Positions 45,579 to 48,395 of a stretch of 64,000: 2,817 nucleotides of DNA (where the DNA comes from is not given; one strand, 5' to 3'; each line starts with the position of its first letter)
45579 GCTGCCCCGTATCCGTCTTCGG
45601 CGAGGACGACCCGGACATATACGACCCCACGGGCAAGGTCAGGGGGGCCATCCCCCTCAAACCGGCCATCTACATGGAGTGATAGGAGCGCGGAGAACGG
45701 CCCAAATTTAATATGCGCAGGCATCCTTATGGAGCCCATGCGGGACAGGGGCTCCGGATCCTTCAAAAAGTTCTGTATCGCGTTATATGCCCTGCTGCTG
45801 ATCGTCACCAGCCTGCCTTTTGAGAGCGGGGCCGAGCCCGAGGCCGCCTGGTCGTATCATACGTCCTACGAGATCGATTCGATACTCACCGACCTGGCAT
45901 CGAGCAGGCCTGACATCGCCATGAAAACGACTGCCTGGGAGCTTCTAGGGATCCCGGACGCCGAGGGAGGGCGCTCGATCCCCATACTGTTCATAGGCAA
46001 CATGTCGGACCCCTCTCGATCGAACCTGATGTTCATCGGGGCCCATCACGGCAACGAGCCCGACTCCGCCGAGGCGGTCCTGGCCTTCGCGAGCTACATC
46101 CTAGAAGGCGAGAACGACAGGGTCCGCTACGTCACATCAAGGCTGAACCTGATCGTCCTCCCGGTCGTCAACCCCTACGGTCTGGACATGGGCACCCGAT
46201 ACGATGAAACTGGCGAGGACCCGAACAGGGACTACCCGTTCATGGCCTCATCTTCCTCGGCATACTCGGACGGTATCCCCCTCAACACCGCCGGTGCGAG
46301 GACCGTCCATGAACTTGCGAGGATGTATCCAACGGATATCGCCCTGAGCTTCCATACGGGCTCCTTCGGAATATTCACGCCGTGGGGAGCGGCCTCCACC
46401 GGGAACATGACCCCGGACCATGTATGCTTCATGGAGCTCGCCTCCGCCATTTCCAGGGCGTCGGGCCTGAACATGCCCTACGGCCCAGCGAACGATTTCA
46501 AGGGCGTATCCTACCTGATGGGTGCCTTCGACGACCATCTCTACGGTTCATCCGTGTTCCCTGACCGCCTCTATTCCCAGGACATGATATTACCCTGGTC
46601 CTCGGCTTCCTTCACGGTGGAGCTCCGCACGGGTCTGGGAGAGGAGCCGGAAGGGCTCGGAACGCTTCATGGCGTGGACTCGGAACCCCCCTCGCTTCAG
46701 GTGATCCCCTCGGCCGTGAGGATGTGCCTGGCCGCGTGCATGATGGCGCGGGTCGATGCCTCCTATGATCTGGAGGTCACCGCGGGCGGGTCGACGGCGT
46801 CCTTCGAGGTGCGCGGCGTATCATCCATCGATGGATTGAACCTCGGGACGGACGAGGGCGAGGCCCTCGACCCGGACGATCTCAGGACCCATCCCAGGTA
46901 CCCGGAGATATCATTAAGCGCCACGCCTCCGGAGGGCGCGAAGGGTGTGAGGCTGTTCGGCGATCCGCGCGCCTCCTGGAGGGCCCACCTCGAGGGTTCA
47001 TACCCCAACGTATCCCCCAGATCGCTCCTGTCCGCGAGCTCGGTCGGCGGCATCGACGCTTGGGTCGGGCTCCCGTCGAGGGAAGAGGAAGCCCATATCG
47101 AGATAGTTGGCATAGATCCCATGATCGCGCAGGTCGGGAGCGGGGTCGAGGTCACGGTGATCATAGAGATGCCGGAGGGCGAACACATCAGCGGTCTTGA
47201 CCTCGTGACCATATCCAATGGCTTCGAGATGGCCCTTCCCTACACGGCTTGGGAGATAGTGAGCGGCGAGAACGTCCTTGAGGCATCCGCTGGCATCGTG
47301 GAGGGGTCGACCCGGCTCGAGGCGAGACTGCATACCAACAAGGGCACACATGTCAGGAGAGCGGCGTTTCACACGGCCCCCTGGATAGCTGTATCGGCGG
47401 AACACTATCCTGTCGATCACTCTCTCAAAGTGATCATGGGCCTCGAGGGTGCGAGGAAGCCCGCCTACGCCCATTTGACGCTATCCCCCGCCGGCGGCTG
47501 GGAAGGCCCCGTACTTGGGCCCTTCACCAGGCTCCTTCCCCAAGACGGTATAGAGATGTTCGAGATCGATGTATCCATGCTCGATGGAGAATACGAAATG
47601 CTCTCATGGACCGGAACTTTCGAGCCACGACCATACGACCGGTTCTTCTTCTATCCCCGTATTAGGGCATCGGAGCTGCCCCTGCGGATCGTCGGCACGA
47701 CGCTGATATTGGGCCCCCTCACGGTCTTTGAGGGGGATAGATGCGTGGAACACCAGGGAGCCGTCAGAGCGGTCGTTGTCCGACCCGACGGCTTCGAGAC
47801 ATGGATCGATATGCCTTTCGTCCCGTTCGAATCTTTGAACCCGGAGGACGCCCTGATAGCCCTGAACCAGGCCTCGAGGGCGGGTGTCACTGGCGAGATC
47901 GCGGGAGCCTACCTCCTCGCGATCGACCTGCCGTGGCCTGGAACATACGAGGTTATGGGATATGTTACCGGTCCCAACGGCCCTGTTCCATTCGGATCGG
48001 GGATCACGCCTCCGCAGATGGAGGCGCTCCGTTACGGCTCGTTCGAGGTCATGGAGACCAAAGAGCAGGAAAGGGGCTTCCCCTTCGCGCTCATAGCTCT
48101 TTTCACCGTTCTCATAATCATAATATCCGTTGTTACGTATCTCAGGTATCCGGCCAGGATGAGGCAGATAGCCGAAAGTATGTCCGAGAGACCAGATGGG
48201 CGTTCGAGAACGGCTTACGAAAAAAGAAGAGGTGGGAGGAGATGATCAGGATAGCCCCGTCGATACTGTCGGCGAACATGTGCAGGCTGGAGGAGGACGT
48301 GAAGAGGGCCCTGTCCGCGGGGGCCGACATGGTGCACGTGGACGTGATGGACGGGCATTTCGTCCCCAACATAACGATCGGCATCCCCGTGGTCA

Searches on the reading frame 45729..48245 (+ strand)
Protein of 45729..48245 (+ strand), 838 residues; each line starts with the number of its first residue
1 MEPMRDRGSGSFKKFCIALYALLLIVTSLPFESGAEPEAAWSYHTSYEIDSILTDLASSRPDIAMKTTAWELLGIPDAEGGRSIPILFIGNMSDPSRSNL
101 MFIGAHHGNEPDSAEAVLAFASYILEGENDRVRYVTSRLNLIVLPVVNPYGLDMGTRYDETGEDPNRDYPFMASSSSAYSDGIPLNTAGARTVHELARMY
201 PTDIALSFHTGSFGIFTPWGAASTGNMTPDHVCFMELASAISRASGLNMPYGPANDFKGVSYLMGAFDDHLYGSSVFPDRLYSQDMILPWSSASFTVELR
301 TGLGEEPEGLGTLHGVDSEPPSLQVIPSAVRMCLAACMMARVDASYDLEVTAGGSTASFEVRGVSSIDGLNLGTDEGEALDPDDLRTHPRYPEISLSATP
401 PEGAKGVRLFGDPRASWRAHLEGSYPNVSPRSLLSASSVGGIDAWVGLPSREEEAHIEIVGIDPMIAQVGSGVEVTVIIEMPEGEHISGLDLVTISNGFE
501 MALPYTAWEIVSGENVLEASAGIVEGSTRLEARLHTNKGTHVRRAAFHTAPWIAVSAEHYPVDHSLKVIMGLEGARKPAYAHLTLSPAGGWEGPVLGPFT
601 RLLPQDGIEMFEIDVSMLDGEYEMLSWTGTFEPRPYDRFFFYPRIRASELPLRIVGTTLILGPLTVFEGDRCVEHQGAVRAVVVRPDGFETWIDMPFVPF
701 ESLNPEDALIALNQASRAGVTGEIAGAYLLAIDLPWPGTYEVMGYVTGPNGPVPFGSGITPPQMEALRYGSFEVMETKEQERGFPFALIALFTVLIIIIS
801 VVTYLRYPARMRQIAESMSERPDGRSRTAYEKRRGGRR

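Call 45: search_protein_families(library=pfam, proteins=[window:45729-48245:+], max_evalue=0.001)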
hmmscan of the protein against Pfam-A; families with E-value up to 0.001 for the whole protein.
window:45729-48245:+ (838 aa): 2 families
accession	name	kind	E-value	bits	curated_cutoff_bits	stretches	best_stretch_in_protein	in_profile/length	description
PF00246.29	Peptidase_M14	-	9.5e-16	58.7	21.6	1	80-300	26-262/286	Zinc carboxypeptidase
PF24827.1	AstE_AspA_cat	-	7.5e-05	22.8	25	1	99-215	4-110/192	Succinylglutamate desuccinylase/Aspartoacylase catalytic domain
